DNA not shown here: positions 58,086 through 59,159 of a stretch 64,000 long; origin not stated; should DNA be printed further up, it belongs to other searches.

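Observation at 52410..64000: Unnamed ~210-aa N-terminal module present three times in 12 kb, each time wired to a different C-terminal fate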

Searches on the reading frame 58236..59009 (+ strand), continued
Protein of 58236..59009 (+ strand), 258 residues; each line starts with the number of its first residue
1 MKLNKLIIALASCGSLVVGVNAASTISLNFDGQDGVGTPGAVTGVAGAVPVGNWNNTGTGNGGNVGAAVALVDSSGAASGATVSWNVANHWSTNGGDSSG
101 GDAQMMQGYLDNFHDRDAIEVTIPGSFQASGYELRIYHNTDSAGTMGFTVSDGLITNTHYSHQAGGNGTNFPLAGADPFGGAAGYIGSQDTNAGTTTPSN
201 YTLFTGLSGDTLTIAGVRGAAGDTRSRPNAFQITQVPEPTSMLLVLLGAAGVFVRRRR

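Call 33: find_homologous_proteins(query=A4, max_evalue=0.00001)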
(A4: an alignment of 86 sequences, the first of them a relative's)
Query A4 (86 sequences) (264 aa, profile of the alignment): 88 proteins with E <= 0.00001 among 8000 candidates.
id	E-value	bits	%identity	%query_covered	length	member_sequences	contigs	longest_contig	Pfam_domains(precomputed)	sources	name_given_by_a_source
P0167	2.1e-149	515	51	91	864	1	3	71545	PF18884.6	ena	-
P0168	7.1e-144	497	53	89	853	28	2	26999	-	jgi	-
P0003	4.1e-82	294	53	99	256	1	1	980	PF07589.17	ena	-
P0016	1.9e-81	292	100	100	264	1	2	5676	PF07589.17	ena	-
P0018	1.5e-80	289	52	99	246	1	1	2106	PF07589.17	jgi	-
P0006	1.9e-75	272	54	95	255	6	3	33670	PF07589.17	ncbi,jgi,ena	-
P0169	3.7e-54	202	30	82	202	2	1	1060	-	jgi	jgi:hypothetical protein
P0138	7.1e-54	201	31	80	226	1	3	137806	-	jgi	jgi:hypothetical protein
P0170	7.7e-53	198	29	80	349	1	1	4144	-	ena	-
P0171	3.5e-51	192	30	80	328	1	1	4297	-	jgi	jgi:hypothetical protein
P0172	3.7e-51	192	27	80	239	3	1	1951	-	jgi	jgi:hypothetical protein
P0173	4.0e-51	192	29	84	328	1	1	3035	-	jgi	-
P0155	4.8e-51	192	29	80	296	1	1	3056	-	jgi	jgi:hypothetical protein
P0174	6.9e-51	191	29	80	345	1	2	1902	-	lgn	-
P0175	8.9e-51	191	27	80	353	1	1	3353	-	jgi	jgi:hypothetical protein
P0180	9.4e-49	184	27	80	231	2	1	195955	-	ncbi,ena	-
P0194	1.6e-41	161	29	80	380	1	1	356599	-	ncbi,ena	-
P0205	9.0e-39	152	27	70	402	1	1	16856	-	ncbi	-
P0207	3.2e-38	150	30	81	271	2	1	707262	-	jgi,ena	-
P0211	8.4e-38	148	26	80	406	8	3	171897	-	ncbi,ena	ncbi:MAG: hypothetical protein ACLP66_23070 [Polyangia bacterium]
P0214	1.5e-37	148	27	80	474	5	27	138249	-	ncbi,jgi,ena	jgi:hypothetical protein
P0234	1.1e-33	135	-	-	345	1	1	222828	-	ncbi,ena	-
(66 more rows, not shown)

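Call 41: predict_structure(alignment_id=A6)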
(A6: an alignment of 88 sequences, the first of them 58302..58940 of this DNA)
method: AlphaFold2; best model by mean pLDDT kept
length: 213 residues; sequences in the alignment: 88
mean_pLDDT: 91.8   pTM: 0.92
mean pLDDT of the five models: 91.8, 91.6, 91.6, 90.7, 90.2
residues with pLDDT >= 90: 158; 70-90: 42; 50-70: 13; < 50: 0
segments of 3 or more residues with pLDDT < 50: none
pLDDT, mean of each block of 10 residues (from residue 1): 92 70 96 78 89 97 90 78 91 93 98 95 97 98 88 93 97 97 98 96 94 98
secondary structure, 60 per line:
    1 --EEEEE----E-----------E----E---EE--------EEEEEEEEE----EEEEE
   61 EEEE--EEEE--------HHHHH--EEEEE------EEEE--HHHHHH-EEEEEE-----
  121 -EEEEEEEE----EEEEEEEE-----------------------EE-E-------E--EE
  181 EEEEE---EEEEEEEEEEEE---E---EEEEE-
elements in order: E3-7 E43-51 E56-64 E67-70 H79-83 E86-90 E97-100 H103-108 E110-115 E122-129 E134-141 E179-185 E189-200 E208-212
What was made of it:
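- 58302..58940 (+): Module copy B (aa 23-235 of gene B). This is the sequence that was modelled. AF2 pLDDT 91.8, pTM 0.92, about 14 beta strands (call 41).
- With 88 sequences the AF2 model reaches pLDDT 91.8 and pTM 0.92 and is almost all beta (call 41).
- Tried and rejected: I replaced it with a module-only, 88-sequence model (pLDDT 91.8, call 41).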

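Call 45: fold_search(model_id=the predicted structure, library=pdb)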
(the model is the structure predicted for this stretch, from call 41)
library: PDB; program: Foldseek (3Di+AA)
matches with E <= 10: 837; with E <= 0.001: 0
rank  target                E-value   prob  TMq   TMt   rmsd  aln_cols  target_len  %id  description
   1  4moa                  4.1e-02  0.38  0.24  0.10  11.7       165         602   11  Crystal structure of CRY4BA-R203Q TOXIN (released 2014-12-10)
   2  8e4g_P                5.4e-02  0.25  0.24  0.08  20.7       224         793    8  Remodeling of the bacteriophage T7 during initial infection (released 2023-09-27)
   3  7ey7_s                5.4e-02  0.20  0.23  0.08  20.5       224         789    8  bacteriophage T7 tail complex (released 2021-09-22)
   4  8j3x_A                5.7e-02  0.82  0.31  0.19   5.8       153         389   12  Crystal structure of CBM6E from Saccharophagus degradans (released 2024-04-24)
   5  2cdp_B                5.7e-02  0.69  0.31  0.46  10.2       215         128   12  Structure of a CBM6 in complex with neoagarohexaose (released 2006-02-08)
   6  2cdo_A                5.7e-02  0.57  0.26  0.37   8.5       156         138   15  structure of agarase carbohydrate binding module in complex with neoagarohexaose (released 2006-02-16)
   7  5a56_A                5.7e-02  0.57  0.27  0.07   8.5       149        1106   13  The structure of GH101 from Streptococcus pneumoniae TIGR4 in complex with 1-O-methyl-T-antigen (released 2015-09-02)
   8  6owk                  6.0e-02  0.75  0.34  0.15   7.3       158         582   12  Crystal structure of a Bacillus thuringiensis Cry1B.867 tryptic core variant (released 2019-06-19)
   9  5a58_A                6.0e-02  0.60  0.28  0.07   8.5       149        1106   13  The structure of GH101 D764N mutant from Streptococcus pneumoniae TIGR4 in complex with serinyl T-antigen (released 2015-09-02)
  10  8hhe_A                6.4e-02  0.60  0.28  0.12   8.0       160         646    7  Crystal structure of Cry5B from Bacillus thuringiensis at 4.5 A resolution (released 2022-12-07)
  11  3ecq_A                6.4e-02  0.57  0.28  0.06   8.1       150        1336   15  Endo-alpha-N-acetylgalactosaminidase from Streptococcus pneumoniae: SeMet structure (released 2008-09-09)
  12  1w99                  6.7e-02  0.35  0.24  0.11  11.3       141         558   11  Mosquito-larvicidal toxin Cry4Ba from Bacillus thuringiensis ssp. Israelensis (released 2005-04-11)
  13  5a55                  7.1e-02  0.60  0.29  0.07   8.6       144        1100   15  The native structure of GH101 from Streptococcus pneumoniae TIGR4 (released 2015-09-02)
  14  9vvr_S                7.1e-02  0.21  0.25  0.08  21.8       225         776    8  Structure of the bacteriophage E1004 tail (released 2025-11-12)
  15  4p14                  7.5e-02  0.07  0.18  0.17  15.6       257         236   11  Crystal structure of Canavalia brasiliensis (ConBr) complexed with adenine (released 2015-04-15)
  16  2cdo_C                8.4e-02  0.35  0.27  0.38  12.5       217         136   12  structure of agarase carbohydrate binding module in complex with neoagarohexaose (released 2006-02-16)
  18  2cdp_A                9.3e-02  0.54  0.31  0.43  11.6       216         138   13  Structure of a CBM6 in complex with neoagarohexaose (released 2006-02-08)
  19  8j3x_B                9.9e-02  0.57  0.28  0.17   6.9       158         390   11  Crystal structure of CBM6E from Saccharophagus degradans (released 2024-04-24)
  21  3ecq_B                1.0e-01  0.54  0.29  0.06   8.0       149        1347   15  Endo-alpha-N-acetylgalactosaminidase from Streptococcus pneumoniae: SeMet structure (released 2008-09-09)
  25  2xom_A                1.2e-01  0.80  0.29  0.40   5.8       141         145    7  Atomic resolution structure of TmCBM61 in complex with beta-1,4- galactotriose (released 2010-09-08)
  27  2cdo_B                1.2e-01  0.38  0.26  0.36  10.5       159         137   13  structure of agarase carbohydrate binding module in complex with neoagarohexaose (released 2006-02-16)
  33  2cdp_D                1.5e-01  0.51  0.28  0.41   8.6       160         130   11  Structure of a CBM6 in complex with neoagarohexaose (released 2006-02-08)
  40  1dlc                  1.8e-01  0.75  0.31  0.13   7.7       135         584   17  CRYSTAL STRUCTURE OF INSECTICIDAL DELTA-ENDOTOXIN FROM BACILLUS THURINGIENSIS AT 2.5 ANGSTROMS RESOLUTION (released 1994-09-30)
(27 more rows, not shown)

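Call 46: search_solved_structures(query=A6, max_evalue=10, show_alignments=3)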
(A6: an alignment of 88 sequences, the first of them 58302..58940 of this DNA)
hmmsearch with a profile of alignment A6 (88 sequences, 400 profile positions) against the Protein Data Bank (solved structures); distinct sequences matched with E-value up to 10: 5.
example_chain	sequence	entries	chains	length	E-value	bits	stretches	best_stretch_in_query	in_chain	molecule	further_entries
2l6f_A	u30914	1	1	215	0.33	13.2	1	75-120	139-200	Focal adhesion kinase 1, linker1, Paxillin, linker2, Paxillin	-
7e5z_A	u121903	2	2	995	1.3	11.1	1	77-147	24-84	Formate dehydrogenase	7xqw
6hyg_A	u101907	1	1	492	1.6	10.9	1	77-125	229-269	IgHG1 and IgHG4 hybrid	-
7vw6_A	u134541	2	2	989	2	10.6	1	77-147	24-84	Formate dehydrogenase | Tungsten-containing formate dehydrogenase alpha subunit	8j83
7jmn_E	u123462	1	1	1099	8.7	8.5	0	46-132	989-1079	Mediator of RNA polymerase II transcription subunit 5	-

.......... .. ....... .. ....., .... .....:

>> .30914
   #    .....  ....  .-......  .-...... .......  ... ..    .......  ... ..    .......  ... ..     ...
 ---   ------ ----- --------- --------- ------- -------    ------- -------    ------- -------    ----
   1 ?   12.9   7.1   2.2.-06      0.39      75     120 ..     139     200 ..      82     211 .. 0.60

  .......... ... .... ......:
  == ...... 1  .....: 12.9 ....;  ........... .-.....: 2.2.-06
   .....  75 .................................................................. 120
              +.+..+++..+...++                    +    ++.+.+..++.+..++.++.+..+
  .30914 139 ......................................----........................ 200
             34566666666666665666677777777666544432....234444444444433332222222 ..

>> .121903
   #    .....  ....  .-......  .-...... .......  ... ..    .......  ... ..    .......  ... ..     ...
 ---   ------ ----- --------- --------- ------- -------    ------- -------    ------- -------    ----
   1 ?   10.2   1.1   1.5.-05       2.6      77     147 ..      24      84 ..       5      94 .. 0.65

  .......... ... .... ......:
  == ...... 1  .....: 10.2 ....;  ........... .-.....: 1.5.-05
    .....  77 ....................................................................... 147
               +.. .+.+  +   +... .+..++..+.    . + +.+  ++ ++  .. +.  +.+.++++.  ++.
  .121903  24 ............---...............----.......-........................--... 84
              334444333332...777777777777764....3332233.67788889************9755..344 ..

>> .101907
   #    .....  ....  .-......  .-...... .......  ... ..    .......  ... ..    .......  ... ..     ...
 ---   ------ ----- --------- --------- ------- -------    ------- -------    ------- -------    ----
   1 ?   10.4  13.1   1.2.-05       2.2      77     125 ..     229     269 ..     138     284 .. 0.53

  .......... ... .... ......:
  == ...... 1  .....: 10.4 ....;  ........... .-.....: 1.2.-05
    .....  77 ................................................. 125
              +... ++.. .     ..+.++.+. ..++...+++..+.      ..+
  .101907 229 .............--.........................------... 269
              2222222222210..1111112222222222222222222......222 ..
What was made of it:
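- On Solved structures (PDB), by sequence: The 88-sequence profile gave only Gly-rich linker noise, E >= 0.33 (call 46).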

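Call 48: find_encoding_contigs(protein=P0004, flank=10000, max_places=3)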
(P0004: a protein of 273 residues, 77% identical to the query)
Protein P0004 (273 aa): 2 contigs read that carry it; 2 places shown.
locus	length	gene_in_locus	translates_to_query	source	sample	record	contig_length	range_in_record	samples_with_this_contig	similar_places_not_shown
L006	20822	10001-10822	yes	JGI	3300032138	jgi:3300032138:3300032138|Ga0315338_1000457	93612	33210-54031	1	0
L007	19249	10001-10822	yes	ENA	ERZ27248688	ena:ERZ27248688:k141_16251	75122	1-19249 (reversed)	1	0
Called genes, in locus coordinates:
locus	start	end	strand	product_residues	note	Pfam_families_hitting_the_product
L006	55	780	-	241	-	PF00657:Lipase_GDSL, PF04311:DUF459, PF13472:Lipase_GDSL_2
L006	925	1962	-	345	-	PF12006:DUF3500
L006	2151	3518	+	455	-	PF13570:Beta-prop_ACSF4 (faint), PF13360:PQQ_2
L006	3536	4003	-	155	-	-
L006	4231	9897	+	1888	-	PF00041:fn3 (faint), PF00932:LTD, PF08757:CotH, PF00932:LTD (weak)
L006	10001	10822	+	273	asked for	PF07589:PEP_exosort_dom (weak)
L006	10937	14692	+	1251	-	PF01839:FG-GAP (faint), PF13517:FG-GAP_3, PF07593:UnbV_ASPIC, PF13517:FG-GAP_3, PF07593:UnbV_ASPIC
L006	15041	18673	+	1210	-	PF18884:TSP3_bac (weak)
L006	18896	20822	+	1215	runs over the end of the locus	-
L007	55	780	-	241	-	PF00657:Lipase_GDSL, PF04311:DUF459, PF13472:Lipase_GDSL_2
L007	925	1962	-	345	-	PF12006:DUF3500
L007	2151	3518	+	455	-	PF13570:Beta-prop_ACSF4 (faint), PF13360:PQQ_2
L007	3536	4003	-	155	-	-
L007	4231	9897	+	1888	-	PF00041:fn3 (faint), PF00932:LTD, PF08757:CotH, PF00932:LTD (weak)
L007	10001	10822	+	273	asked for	PF07589:PEP_exosort_dom (weak)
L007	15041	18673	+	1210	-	PF18884:TSP3_bac (weak)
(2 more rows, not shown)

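Call 50: list_cluster_members(proteins=[P0180, P0194, P0205, P0214, P0234, P0023, P0026, P0051, P0027, P0031])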
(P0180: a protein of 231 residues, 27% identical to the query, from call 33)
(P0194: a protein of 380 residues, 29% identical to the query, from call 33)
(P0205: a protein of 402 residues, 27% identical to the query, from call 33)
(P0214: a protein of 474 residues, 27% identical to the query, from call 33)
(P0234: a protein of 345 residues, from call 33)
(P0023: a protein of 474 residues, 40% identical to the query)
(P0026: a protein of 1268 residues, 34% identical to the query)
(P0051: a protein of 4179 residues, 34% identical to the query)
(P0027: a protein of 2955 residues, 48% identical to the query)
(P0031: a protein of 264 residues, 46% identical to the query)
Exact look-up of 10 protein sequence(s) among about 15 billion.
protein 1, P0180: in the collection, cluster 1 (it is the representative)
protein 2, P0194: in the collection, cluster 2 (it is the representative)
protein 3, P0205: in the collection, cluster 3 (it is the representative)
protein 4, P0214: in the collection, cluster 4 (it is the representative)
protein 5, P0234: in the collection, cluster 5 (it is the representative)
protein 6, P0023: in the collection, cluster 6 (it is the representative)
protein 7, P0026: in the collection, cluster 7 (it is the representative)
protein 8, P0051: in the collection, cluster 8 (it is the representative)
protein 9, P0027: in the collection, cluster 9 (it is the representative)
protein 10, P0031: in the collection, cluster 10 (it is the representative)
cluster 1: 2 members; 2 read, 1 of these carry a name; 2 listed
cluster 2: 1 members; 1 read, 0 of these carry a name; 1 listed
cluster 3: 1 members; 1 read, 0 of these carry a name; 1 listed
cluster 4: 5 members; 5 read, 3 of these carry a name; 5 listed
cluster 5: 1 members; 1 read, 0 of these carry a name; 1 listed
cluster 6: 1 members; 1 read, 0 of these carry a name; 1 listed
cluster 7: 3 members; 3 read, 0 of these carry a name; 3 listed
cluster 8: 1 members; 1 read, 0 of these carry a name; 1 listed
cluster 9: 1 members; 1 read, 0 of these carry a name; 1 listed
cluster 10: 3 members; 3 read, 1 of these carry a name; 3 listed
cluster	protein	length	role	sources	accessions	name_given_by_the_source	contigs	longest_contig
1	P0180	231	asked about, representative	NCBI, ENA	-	-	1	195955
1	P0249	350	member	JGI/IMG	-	hypothetical protein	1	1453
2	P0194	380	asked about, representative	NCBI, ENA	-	-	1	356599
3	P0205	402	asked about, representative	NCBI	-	-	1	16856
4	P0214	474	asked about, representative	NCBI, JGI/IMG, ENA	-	hypothetical protein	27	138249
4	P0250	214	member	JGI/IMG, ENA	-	hypothetical protein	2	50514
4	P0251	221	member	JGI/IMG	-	hypothetical protein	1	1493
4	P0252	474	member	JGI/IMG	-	-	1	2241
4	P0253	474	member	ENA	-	-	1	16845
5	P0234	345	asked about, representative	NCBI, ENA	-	-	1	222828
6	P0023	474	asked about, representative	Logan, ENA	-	-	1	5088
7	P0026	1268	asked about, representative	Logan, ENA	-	-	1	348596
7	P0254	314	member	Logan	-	-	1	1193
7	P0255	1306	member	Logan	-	-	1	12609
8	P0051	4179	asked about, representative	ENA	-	-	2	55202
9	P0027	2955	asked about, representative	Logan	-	-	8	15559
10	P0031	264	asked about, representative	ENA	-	-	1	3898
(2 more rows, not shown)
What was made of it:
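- Tried and rejected: Cluster look-up for taxonomy (call 50).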

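Call 51: fold_search(model_id=the predicted structure, library=viral)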
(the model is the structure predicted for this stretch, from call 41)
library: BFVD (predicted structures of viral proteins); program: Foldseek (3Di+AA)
matches with E <= 10: 988; with E <= 0.001: 2
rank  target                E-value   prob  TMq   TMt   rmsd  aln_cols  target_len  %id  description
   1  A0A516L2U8            4.6e-06  1.00  0.57  0.29   5.6       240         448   12  (no name in the UniProt tables at hand)
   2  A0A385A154            3.6e-04  1.00  0.48  0.20   8.7       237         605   12  (no name in the UniProt tables at hand)
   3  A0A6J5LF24            1.7e-02  0.14  0.20  0.13  30.0       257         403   14  Uncharacterized protein [uncultured Caudovirales phage]
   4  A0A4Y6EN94            2.1e-02  0.89  0.27  0.10   6.1       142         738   10  LysinA, hydrolase domain [Arthrobacter phage Kumotta]
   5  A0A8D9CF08            3.0e-02  0.57  0.23  0.20   6.3       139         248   11  Uncharacterized protein [uncultured marine phage]
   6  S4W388                3.0e-02  0.21  0.21  0.17  13.8       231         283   10  Complement C1q subcomponent subunit B [Pandoravirus salinus]
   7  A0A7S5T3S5            3.2e-02  0.93  0.45  0.21   7.2       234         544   12  (no name in the UniProt tables at hand)
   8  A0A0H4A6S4            4.0e-02  0.57  0.23  0.08   9.3       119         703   20  (no name in the UniProt tables at hand)
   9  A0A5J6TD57            4.0e-02  0.38  0.21  0.23   8.2       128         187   11  Uncharacterized protein [Arthrobacter phage Yeezus]
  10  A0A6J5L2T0            4.0e-02  0.25  0.22  0.08  10.9       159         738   11  Bacteriophage P22, Gp10, DNA-stabilising [uncultured Caudovirales phage]
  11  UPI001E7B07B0         4.2e-02  0.23  0.20  0.15   8.9       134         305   16  (no name look-up for this kind of identifier)
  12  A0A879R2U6            5.6e-02  0.18  0.23  0.13  11.6       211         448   10  Uncharacterized protein [Synechococcus phage S-SRM01]
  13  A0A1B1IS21            5.9e-02  0.38  0.20  0.20   7.3       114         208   15  (no name in the UniProt tables at hand)
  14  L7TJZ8                6.6e-02  0.35  0.21  0.15   8.8       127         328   12  C1q domain-containing protein [Halorubrum sodomense tailed virus 2]
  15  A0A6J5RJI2            6.9e-02  0.08  0.17  0.07  18.6       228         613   14  Collagen triple helix repeat [uncultured Caudovirales phage]
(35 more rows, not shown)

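Call 52: find_encoding_contigs(protein=P0194, flank=8000, max_places=1)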
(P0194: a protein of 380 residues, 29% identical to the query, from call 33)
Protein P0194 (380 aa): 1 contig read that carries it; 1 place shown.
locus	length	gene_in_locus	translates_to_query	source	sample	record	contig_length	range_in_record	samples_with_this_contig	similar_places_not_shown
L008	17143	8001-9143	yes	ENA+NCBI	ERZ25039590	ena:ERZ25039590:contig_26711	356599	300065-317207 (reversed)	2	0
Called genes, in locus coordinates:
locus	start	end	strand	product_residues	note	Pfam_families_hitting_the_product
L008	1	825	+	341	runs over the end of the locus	PF00754:F5_F8_type_C, PF22633:F5_F8_type_C_2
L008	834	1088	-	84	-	PF16192:PMT_4TMC (weak)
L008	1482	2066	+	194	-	-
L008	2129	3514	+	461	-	PF13625:Helicase_C_3, PF04851:ResIII, PF00270:DEAD (weak), PF16203:ERCC3_RAD25_C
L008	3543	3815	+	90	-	PF16203:ERCC3_RAD25_C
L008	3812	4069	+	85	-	-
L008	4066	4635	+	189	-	-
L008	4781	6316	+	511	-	PF13625:Helicase_C_3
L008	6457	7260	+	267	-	PF03952:Enolase_N, PF00113:Enolase_C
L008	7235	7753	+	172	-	PF00113:Enolase_C, PF07476:MAAL_C (weak)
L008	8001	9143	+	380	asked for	-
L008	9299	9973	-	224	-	-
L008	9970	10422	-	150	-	-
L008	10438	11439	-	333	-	-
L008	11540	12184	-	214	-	PF00702:Hydrolase, PF12710:HAD, PF13419:HAD_2, PF13242:Hydrolase_like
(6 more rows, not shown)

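Call 53: find_encoding_contigs(protein=P0207, flank=8000, max_places=1)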
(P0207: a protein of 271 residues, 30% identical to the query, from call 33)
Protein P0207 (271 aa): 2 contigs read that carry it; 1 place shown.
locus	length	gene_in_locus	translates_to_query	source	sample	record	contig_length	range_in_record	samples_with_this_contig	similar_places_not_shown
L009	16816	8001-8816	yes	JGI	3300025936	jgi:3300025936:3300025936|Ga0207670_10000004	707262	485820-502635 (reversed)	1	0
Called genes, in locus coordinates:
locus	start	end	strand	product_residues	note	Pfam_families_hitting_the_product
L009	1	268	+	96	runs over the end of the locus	-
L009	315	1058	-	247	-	PF00376:MerR, PF13411:MerR_1, PF09278:MerR-DNA-bind (weak), PF07739:TipAS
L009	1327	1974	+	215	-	PF13648:Lipocalin_4 (faint)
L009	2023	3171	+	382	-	-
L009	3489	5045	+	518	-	PF16697:Yop-YscD_cpl (weak), PF00498:FHA, PF00158:Sigma54_activat, PF14532:Sigma54_activ_2, PF07728:AAA_5, PF25601:AAA_lid_14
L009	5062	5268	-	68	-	-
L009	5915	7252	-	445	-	PF03425:CBM_11, PF08547:CIA30 (weak), PF12138:Spherulin4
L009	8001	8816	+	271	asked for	-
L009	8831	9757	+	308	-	-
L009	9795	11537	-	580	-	-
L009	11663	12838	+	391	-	-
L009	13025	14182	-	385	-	PF13400:Tad (weak)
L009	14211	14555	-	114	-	-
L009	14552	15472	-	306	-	PF07721:TPR_4 (faint), PF13428:TPR_14 (faint), PF13432:TPR_16 (faint), PF13424:TPR_12 (faint), PF14559:TPR_19 (faint), PF13431:TPR_17 (faint), PF07719:TPR_2 (weak), PF13414:TPR_11 (weak), +4 more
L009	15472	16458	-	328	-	PF00482:T2SSF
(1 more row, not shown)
